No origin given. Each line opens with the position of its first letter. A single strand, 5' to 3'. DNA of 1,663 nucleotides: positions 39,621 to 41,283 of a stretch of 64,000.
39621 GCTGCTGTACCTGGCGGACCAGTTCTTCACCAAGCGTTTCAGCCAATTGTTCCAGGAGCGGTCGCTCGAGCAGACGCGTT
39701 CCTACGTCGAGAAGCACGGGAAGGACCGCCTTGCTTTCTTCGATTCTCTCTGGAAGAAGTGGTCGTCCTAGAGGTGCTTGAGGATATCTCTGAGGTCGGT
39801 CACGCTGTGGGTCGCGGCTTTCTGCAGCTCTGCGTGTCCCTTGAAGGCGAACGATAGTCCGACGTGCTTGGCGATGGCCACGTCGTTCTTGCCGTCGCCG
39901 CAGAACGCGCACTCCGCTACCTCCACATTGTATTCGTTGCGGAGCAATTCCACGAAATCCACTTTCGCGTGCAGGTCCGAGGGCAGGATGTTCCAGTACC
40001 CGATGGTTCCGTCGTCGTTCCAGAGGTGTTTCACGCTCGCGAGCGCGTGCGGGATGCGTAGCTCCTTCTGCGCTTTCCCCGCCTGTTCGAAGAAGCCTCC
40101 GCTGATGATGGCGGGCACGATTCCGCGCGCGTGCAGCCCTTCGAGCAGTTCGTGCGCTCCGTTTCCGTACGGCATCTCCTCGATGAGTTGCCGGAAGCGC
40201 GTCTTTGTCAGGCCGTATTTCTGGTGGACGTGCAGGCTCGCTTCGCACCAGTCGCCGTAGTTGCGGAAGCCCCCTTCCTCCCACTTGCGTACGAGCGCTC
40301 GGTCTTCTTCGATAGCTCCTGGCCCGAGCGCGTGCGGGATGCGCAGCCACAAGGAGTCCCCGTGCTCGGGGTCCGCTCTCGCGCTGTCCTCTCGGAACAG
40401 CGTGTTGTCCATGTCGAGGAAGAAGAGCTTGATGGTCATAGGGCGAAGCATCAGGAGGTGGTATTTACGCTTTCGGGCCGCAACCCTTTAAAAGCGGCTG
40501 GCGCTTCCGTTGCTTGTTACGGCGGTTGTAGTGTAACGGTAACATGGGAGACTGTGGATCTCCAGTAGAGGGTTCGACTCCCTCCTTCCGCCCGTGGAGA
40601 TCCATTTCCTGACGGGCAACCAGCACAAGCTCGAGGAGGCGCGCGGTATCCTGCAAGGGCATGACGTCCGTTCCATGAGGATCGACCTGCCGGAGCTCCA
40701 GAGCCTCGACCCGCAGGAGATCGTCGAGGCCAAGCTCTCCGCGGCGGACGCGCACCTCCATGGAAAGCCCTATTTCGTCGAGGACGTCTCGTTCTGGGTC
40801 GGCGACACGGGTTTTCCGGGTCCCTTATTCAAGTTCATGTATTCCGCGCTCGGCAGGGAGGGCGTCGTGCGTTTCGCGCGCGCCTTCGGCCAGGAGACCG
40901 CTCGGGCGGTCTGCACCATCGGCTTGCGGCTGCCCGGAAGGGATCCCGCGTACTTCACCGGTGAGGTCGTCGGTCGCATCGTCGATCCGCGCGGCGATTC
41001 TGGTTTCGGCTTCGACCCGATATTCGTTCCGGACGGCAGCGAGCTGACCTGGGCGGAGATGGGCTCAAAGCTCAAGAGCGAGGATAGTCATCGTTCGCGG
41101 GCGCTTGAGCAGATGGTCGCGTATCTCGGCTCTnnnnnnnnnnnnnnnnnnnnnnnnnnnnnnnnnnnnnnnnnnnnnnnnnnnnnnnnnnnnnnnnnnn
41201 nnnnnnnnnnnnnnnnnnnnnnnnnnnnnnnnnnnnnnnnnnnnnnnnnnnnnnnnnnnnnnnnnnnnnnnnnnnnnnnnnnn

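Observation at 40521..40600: tRNA-His with two U-U acceptor mismatches abutting a leaderless ham1 start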

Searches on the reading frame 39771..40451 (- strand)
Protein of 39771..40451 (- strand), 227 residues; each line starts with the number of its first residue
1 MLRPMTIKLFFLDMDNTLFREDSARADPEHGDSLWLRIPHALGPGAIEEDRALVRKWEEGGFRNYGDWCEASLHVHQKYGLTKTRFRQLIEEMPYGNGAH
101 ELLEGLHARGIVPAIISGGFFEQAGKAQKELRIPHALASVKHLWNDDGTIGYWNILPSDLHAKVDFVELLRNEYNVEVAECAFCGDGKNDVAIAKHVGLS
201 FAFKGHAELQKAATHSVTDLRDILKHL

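Call 7: search_protein_families(library=pfam, proteins=[window:39771-40451:-])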
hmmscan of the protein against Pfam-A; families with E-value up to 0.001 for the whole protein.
window:39771-40451:- (227 aa): 4 families
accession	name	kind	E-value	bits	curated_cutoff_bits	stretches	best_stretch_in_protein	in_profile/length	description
PF12710.13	HAD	-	2.1e-10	41.8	27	1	11-195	2-189/189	haloacid dehalogenase-like hydrolase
PF00702.32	Hydrolase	-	2.5e-10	41.5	26.4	1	7-198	1-191/191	haloacid dehalogenase-like hydrolase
PF08282.18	Hydrolase_3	-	2.4e-08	34.4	20.9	1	151-218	177-243/255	haloacid dehalogenase-like hydrolase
PF13419.12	HAD_2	-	0.00021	21.9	23.8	0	165-202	139-176/178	Haloacid dehalogenase-like hydrolase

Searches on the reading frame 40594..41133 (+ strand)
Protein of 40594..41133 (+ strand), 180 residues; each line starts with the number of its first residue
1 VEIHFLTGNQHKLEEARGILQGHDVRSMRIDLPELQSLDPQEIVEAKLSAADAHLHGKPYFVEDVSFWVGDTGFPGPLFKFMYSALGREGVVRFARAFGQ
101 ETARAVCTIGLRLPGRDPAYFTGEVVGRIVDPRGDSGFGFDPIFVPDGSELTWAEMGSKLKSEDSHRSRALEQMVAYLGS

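Call 6: find_homologous_proteins(query=window:40594-41133:+)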
Query window:40594-41133:+ (180 aa): 173 proteins with E <= 0.001 among 285 candidates; the best 120 are listed.
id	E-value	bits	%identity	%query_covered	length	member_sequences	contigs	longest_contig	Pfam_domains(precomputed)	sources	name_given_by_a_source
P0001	3.6e-117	407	100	100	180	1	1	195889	PF01725.22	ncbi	-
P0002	5.3e-60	220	59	100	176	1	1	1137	PF01725.22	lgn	-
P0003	2.5e-58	215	56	99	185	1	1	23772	PF01725.22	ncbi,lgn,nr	ncbi:non-canonical purine NTP pyrophosphatase [Candidatus Woesearchaeota archaeon]|nr:non-canonical 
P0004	1.1e-53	200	54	94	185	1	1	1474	PF01725.22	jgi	jgi:inosine triphosphate pyrophosphatase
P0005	6.2e-53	197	54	100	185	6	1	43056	PF01725.22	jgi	jgi:inosine triphosphate pyrophosphatase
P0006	7.7e-53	197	54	99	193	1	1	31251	PF01725.22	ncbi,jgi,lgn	-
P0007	2.3e-52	195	55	95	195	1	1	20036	PF01725.22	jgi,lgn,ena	-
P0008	2.8e-51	192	53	97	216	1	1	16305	PF01725.22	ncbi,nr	ncbi:non-canonical purine NTP pyrophosphatase [Candidatus Woesearchaeota archaeon]|nr:MAG: non-canon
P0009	2.0e-48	183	50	100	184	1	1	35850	PF01725.22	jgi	jgi:inosine triphosphate pyrophosphatase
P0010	1.8e-46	176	49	99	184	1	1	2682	PF01725.22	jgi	-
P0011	2.2e-40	156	46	97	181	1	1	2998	PF01725.22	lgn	-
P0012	2.6e-38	150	46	98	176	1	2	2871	PF01725.22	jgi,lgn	jgi:non-canonical purine NTP pyrophosphatase (RdgB/HAM1 family)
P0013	9.2e-38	148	46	98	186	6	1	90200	PF01725.22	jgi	jgi:inosine triphosphate pyrophosphatase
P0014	1.3e-37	147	46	98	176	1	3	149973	PF01725.22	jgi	jgi:non-canonical purine NTP pyrophosphatase (RdgB/HAM1 family)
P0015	3.0e-37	146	46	98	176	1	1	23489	PF01725.22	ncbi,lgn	ncbi:MAG: non-canonical purine NTP pyrophosphatase [Patescibacteria group bacterium]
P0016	3.4e-37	146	46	98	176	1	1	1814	PF01725.22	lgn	-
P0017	6.6e-37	145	46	98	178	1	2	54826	PF01725.22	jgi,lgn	jgi:inosine triphosphate pyrophosphatase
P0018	5.7e-36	142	45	98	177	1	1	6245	PF01725.22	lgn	-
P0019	2.3e-35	140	45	98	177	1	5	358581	PF01725.22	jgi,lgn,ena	-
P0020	5.0e-35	139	43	98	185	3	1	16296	PF01725.22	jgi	-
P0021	2.9e-34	136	43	98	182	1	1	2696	PF01725.22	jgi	-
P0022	1.5e-33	134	45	98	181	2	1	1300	PF01725.22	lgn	-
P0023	8.2e-33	132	44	96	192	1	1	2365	PF01725.22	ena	-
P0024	1.9e-31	127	40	99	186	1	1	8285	PF01725.22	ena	-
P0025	2.3e-31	127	45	90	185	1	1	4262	PF01725.22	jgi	jgi:XTP/dITP diphosphohydrolase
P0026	2.5e-31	127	42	98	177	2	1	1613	PF01725.22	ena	-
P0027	3.9e-31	126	43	92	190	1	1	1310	PF01725.22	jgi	jgi:XTP/dITP diphosphohydrolase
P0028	1.0e-30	125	42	92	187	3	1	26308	PF01725.22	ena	-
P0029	7.3e-30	122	41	93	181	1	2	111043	PF01725.22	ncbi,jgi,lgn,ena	ncbi:MAG: non-canonical purine NTP pyrophosphatase [archaeon]|jgi:non-canonical purine NTP pyrophosp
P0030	2.6e-29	120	42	92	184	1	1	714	PF01725.22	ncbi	-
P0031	1.7e-28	118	43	99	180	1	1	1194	PF01725.22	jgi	jgi:inosine triphosphate pyrophosphatase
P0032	2.2e-28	117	41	98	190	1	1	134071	PF01725.22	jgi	jgi:non-canonical purine NTP pyrophosphatase (RdgB/HAM1 family)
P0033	8.7e-28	115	43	94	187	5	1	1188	PF01725.22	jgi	jgi:non-canonical purine NTP pyrophosphatase (RdgB/HAM1 family)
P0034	2.9e-27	114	39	99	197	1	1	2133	PF01725.22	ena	-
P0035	6.0e-27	113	42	96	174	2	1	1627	PF01725.22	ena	-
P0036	5.5e-26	109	38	99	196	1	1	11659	PF01725.22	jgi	-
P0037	8.6e-25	106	37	98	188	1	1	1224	PF01725.22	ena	-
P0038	2.3e-24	104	42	99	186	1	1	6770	PF01725.22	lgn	-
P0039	2.2e-23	101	34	99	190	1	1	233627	PF01725.22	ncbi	-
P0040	3.4e-23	100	36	97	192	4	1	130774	PF01725.22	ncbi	-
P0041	2.4e-22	98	36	99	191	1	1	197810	PF01725.22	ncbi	-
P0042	6.7e-22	96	36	98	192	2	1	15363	PF01725.22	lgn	-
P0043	8.8e-22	96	39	99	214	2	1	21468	PF01725.22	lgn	-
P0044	1.1e-21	95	35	98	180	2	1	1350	PF01725.22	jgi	-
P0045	1.4e-21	95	38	99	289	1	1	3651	PF01725.22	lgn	-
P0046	1.8e-21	95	35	99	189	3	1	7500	PF01725.22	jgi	jgi:XTP/dITP diphosphohydrolase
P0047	6.6e-21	93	38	98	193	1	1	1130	PF01725.22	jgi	-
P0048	1.3e-20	92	34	100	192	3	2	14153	PF01725.22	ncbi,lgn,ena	-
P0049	2.7e-20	91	35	98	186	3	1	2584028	PF01725.22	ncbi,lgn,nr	ncbi:non-canonical purine NTP pyrophosphatase [Acidianus sp. HS-5]|nr:non-canonical purine NTP pyrop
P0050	5.1e-20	90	36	99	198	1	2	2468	PF01725.22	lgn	-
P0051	9.4e-20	89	35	99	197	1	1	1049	PF01725.22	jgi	jgi:XTP/dITP diphosphohydrolase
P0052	1.3e-19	89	36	99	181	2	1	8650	PF01725.22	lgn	-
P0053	3.9e-19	87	34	99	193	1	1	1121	PF01725.22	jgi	jgi:XTP/dITP diphosphohydrolase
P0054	2.5e-18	84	34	96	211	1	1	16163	PF01725.22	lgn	-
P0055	5.9e-18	83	34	96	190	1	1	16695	PF01725.22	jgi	-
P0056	2.4e-17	81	35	99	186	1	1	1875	PF01725.22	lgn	-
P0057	2.1e-16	78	34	96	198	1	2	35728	PF01725.22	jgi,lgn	-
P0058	1.0e-15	76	35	98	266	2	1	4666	PF01725.22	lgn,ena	-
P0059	2.8e-15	75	37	99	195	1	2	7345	PF01725.22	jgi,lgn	jgi:XTP/dITP diphosphohydrolase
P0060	6.7e-14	70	30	97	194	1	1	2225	PF01725.22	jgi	jgi:XTP/dITP diphosphohydrolase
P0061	8.7e-14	70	30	97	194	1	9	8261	PF01725.22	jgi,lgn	jgi:XTP/dITP diphosphohydrolase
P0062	1.7e-13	69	30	97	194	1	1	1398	PF01725.22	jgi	jgi:XTP/dITP diphosphohydrolase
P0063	2.1e-13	68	30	97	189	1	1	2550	PF01725.22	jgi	jgi:XTP/dITP diphosphohydrolase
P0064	2.8e-13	68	30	97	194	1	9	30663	PF01725.22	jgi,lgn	jgi:XTP/dITP diphosphohydrolase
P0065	3.6e-13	68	33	98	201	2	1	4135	PF01725.22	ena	-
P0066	3.7e-13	68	36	94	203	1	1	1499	PF01725.22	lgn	-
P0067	5.1e-13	67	34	99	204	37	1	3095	PF01725.22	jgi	jgi:XTP/dITP diphosphohydrolase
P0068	6.8e-13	67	31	92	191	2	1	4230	PF01725.22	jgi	jgi:XTP/dITP diphosphohydrolase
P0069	8.5e-13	66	34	99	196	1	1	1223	PF01725.22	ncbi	-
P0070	1.7e-12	65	48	36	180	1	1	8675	PF01725.22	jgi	jgi:XTP/dITP diphosphohydrolase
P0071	2.3e-12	65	32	99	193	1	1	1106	PF01725.22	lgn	-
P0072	2.4e-12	65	29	100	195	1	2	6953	PF01725.22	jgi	jgi:XTP/dITP diphosphohydrolase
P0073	2.6e-12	65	33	99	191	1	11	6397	PF01725.22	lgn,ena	-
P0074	2.6e-12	65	33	99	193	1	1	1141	PF01725.22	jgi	jgi:XTP/dITP diphosphohydrolase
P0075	2.7e-12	65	32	97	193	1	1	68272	PF01725.22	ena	-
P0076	3.1e-12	65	33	99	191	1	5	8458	PF01725.22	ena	-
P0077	3.8e-12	64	31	99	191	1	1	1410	PF01725.22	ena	-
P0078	4.1e-12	64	33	99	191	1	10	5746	PF01725.22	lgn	-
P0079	4.3e-12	64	32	99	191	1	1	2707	PF01725.22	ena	-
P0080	4.3e-12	64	32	90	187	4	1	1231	PF01725.22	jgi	jgi:XTP/dITP diphosphohydrolase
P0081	4.4e-12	64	32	99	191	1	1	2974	PF01725.22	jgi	jgi:XTP/dITP diphosphohydrolase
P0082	4.6e-12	64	32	99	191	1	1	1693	PF01725.22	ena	-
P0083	5.0e-12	64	33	99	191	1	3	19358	PF01725.22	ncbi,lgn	-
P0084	5.2e-12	64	30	99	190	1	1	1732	PF01725.22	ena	-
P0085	5.2e-12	64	33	99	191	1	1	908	PF01725.22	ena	-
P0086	5.5e-12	64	32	99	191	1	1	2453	PF01725.22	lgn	-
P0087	5.6e-12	64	32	99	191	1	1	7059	PF01725.22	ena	-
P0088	5.6e-12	64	32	99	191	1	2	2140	PF01725.22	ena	-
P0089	5.7e-12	64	32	99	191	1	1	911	PF01725.22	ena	-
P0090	5.9e-12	64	32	99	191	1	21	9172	PF01725.22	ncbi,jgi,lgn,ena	jgi:XTP/dITP diphosphohydrolase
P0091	6.0e-12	64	32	99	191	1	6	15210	PF01725.22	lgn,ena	-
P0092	6.1e-12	64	32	99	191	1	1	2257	PF01725.22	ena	-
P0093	6.2e-12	64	31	99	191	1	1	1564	PF01725.22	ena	-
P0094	6.3e-12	64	32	99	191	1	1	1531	PF01725.22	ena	-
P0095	6.3e-12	64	31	99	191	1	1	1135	PF01725.22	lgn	-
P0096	6.4e-12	64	32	99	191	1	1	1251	PF01725.22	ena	-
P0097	6.5e-12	64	31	99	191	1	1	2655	PF01725.22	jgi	jgi:XTP/dITP diphosphohydrolase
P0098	6.8e-12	63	32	99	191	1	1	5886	PF01725.22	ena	-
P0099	6.8e-12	63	33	99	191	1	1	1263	PF01725.22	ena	-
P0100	7.0e-12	63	32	99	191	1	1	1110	PF01725.22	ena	-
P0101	7.2e-12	63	32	99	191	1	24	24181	PF01725.22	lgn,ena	-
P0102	7.3e-12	63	32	99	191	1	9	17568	PF01725.22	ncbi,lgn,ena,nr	ncbi:MAG: non-canonical purine NTP diphosphatase [Bacteroidaceae bacterium]|nr:non-canonical purine 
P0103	7.4e-12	63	31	99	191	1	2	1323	PF01725.22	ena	-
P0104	7.9e-12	63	31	99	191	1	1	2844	PF01725.22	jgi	jgi:XTP/dITP diphosphohydrolase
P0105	7.9e-12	63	30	99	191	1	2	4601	PF01725.22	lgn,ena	-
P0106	8.3e-12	63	32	99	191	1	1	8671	PF01725.22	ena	-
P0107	8.8e-12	63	44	45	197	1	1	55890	PF01725.22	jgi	jgi:XTP/dITP diphosphohydrolase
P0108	9.1e-12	63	32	99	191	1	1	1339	PF01725.22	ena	-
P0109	9.2e-12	63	31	99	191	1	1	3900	PF01725.22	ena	-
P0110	9.3e-12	63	31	99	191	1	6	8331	PF01725.22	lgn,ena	-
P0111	9.7e-12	63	31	99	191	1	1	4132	PF01725.22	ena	-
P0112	9.7e-12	63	31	99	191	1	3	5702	PF01725.22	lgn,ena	-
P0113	9.7e-12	63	30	99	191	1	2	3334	PF01725.22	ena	-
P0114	1.0e-11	63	32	99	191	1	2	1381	PF01725.22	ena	-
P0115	1.1e-11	63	32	99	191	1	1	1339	PF01725.22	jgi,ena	jgi:XTP/dITP diphosphohydrolase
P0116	1.1e-11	63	49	36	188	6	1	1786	PF01725.22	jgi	jgi:XTP/dITP diphosphohydrolase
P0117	1.3e-11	63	32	99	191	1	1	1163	PF01725.22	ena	-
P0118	1.3e-11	63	32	99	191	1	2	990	PF01725.22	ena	-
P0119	1.4e-11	62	32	99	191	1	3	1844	PF01725.22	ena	-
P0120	1.4e-11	62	32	99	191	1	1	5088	PF01725.22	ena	-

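Call 7: search_protein_families(library=pfam, proteins=[window:40594-41133:+])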
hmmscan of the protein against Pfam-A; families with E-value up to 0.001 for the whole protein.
window:40594-41133:+ (180 aa): 1 family
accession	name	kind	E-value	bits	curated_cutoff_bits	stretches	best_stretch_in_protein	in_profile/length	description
PF01725.21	Ham1p_like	-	1.5e-33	116.7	22.5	1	3-176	1-185/186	Ham1 family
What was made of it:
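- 40594..41136 (+): ham1 (ITPase / non-canonical purine NTP pyrophosphatase), 180 aa, GTG start. It has no TATA box at -27..-31 and no SD; the 16 nt upstream are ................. Pfam PF01725, 116.7 bits, covering the full profile (call 7).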

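Call 8: find_encoding_contigs(protein=P0001, flank=3000, max_places=3)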
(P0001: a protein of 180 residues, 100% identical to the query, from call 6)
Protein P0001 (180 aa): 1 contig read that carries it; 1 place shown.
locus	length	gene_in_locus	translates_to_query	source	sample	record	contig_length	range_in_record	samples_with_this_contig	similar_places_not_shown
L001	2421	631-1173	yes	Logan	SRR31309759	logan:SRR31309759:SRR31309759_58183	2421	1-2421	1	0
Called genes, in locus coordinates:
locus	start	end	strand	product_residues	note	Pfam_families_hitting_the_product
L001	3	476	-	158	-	?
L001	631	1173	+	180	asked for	PF01725:Ham1p_like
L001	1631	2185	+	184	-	PF00416:Ribosomal_S13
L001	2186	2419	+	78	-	?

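Call 9: find_encoding_contigs(protein=P0003, flank=5000, max_places=3)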
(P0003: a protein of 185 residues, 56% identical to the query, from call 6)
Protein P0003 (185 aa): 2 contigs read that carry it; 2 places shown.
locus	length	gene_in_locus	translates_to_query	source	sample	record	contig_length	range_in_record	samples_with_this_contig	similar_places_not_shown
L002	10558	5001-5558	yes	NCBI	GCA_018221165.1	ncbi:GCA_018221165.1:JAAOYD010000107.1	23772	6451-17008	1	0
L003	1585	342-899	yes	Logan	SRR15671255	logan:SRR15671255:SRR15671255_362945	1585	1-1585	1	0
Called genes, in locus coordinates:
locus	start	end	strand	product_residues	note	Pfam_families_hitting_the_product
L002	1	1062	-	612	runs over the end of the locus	PF02934:GatB_N, PF02637:GatB_Yqey (weak)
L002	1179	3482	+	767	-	PF02359:CDC48_N, PF02933:CDC48_2, PF05496:RuvB_N (weak), PF13191:AAA_16 (weak), PF00004:AAA, PF17862:AAA_lid_3, PF00004:AAA, PF17862:AAA_lid_3, +32 more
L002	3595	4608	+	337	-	PF17803:Cadherin_4 (faint), PF17963:Big_9 (faint), PF00801:PKD (faint), PF18911:PKD_4 (faint), PF18887:MBG_3 (faint), PF00028:Cadherin (faint), PF05345:He_PIG (faint), PF18981:InlK_D3 (faint)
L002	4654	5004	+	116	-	-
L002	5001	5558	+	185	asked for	PF01725:Ham1p_like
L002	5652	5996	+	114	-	-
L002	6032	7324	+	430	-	PF18195:GatD_N (weak), PF00710:Asparaginase, PF17763:Asparaginase_C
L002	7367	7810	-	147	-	-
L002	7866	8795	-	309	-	PF13091:PLDc_2, PF00614:PLDc (faint), PF13091:PLDc_2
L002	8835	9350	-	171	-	-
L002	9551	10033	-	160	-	-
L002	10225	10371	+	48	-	PF01402:RHH_1 (weak)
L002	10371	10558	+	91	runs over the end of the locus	-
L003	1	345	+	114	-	?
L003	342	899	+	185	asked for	PF01725:Ham1p_like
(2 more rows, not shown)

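Call 10: find_encoding_contigs(protein=P0005, flank=5000, max_places=3)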
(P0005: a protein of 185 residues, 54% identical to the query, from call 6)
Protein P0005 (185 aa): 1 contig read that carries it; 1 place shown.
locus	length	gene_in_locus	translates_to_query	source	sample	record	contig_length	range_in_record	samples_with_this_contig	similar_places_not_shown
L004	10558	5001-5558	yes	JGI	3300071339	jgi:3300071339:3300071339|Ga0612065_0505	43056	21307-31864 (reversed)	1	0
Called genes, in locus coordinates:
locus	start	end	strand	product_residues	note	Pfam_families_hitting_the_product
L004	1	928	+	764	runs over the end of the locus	PF02359:CDC48_N, PF02933:CDC48_2, PF05496:RuvB_N (weak), PF13191:AAA_16 (weak), PF00004:AAA, PF17862:AAA_lid_3, PF00004:AAA, PF17862:AAA_lid_3, +32 more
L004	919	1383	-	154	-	-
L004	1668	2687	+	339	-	PF00801:PKD (faint), PF17963:Big_9 (faint), PF18911:PKD_4 (faint), PF19077:Big_13 (faint), PF15418:DUF4625 (faint), PF18887:MBG_3 (faint), PF05345:He_PIG (faint), PF18981:InlK_D3 (faint)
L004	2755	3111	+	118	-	-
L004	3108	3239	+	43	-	-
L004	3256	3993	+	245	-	PF01979:Amidohydro_1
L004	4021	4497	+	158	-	PF01979:Amidohydro_1, PF07969:Amidohydro_3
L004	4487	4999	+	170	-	PF00156:Pribosyltran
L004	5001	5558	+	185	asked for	PF01725:Ham1p_like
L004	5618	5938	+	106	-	-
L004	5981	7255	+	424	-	PF00710:Asparaginase, PF17763:Asparaginase_C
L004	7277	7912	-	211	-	-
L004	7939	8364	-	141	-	-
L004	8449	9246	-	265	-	-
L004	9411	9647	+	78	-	-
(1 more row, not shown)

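Call 39: find_encoding_contigs(protein=P0002, flank=3000, max_places=3)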
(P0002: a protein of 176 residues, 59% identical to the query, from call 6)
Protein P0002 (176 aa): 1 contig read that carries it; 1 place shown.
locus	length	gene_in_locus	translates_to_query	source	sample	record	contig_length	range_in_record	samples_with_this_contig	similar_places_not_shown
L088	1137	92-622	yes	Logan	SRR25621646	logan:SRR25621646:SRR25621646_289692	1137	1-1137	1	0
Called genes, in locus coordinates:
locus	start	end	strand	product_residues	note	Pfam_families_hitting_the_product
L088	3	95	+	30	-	?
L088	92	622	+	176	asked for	PF01725:Ham1p_like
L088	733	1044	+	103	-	-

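Call 40: find_encoding_contigs(protein=P0006, flank=3000, max_places=3)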
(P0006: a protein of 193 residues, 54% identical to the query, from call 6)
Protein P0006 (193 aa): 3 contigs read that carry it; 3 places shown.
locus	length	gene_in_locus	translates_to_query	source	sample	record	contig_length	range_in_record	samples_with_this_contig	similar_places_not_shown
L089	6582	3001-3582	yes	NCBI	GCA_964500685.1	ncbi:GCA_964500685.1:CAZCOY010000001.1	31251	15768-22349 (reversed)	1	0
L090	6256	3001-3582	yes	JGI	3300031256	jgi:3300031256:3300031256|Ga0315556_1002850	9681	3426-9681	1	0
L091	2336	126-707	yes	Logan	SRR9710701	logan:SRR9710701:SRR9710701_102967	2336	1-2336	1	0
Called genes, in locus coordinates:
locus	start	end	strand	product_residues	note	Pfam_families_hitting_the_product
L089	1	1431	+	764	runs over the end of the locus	PF02359:CDC48_N, PF02933:CDC48_2, PF05496:RuvB_N (weak), PF13191:AAA_16 (weak), PF00004:AAA, PF17862:AAA_lid_3, PF00004:AAA, PF17862:AAA_lid_3, +35 more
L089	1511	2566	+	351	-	PF05345:He_PIG (faint), PF17963:Big_9 (faint), PF18911:PKD_4 (faint), PF17803:Cadherin_4 (faint)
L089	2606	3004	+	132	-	-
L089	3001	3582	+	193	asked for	PF01725:Ham1p_like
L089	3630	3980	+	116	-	-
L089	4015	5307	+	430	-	PF18195:GatD_N (weak), PF00710:Asparaginase, PF17763:Asparaginase_C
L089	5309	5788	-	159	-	-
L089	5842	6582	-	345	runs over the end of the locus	PF13091:PLDc_2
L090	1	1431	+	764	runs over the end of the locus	PF02359:CDC48_N, PF02933:CDC48_2, PF05496:RuvB_N (weak), PF13191:AAA_16 (weak), PF00004:AAA, PF17862:AAA_lid_3, PF00004:AAA, PF17862:AAA_lid_3, +35 more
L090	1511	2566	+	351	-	PF05345:He_PIG (faint), PF17963:Big_9 (faint), PF18911:PKD_4 (faint), PF17803:Cadherin_4 (faint)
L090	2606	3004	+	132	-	-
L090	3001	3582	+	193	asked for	PF01725:Ham1p_like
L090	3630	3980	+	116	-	-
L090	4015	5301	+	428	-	PF18195:GatD_N (weak), PF00710:Asparaginase, PF17763:Asparaginase_C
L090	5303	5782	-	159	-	-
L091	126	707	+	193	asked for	PF01725:Ham1p_like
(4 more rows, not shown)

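Call 41: find_encoding_contigs(protein=P0007, flank=3000, max_places=3)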
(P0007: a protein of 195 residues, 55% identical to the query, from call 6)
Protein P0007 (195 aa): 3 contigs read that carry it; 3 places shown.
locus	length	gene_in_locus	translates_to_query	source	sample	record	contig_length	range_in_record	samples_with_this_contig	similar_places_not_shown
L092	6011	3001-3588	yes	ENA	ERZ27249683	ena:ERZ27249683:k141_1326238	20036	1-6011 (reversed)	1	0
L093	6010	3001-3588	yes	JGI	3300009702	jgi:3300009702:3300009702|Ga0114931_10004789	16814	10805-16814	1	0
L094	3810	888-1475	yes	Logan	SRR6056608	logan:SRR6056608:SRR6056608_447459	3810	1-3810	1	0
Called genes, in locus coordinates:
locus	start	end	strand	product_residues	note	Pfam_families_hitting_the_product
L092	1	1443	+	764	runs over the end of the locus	PF02359:CDC48_N, PF02933:CDC48_2, PF05496:RuvB_N (weak), PF13191:AAA_16 (weak), PF00004:AAA, PF17862:AAA_lid_3, PF00004:AAA, PF17862:AAA_lid_3, +29 more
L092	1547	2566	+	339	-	PF00801:PKD (faint), PF17963:Big_9 (faint), PF17803:Cadherin_4 (faint), PF18887:MBG_3 (faint), PF22352:K319L-like_PKD (faint), PF05345:He_PIG (faint), PF18911:PKD_4 (faint)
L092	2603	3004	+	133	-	-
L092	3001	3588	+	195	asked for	PF01725:Ham1p_like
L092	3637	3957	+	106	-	-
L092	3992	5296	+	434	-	PF18195:GatD_N (faint), PF00710:Asparaginase, PF17763:Asparaginase_C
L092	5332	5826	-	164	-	-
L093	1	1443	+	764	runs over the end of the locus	PF02359:CDC48_N, PF02933:CDC48_2, PF05496:RuvB_N (weak), PF13191:AAA_16 (weak), PF00004:AAA, PF17862:AAA_lid_3, PF00004:AAA, PF17862:AAA_lid_3, +32 more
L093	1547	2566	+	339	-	PF00801:PKD (faint), PF17963:Big_9 (faint), PF17803:Cadherin_4 (faint), PF18887:MBG_3 (faint), PF22352:K319L-like_PKD (faint), PF05345:He_PIG (faint), PF18911:PKD_4 (faint)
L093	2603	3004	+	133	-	-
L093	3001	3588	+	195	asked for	PF01725:Ham1p_like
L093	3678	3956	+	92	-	-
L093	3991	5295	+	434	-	PF18195:GatD_N (faint), PF00710:Asparaginase, PF17763:Asparaginase_C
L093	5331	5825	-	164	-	-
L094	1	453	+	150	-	?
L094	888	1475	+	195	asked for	PF01725:Ham1p_like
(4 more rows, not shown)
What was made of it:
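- The closest ham1 homologues are operon-internal, with a 4-nt overlap to an upstream gene, so the position here is derived (calls 9, 10 and 39-41).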
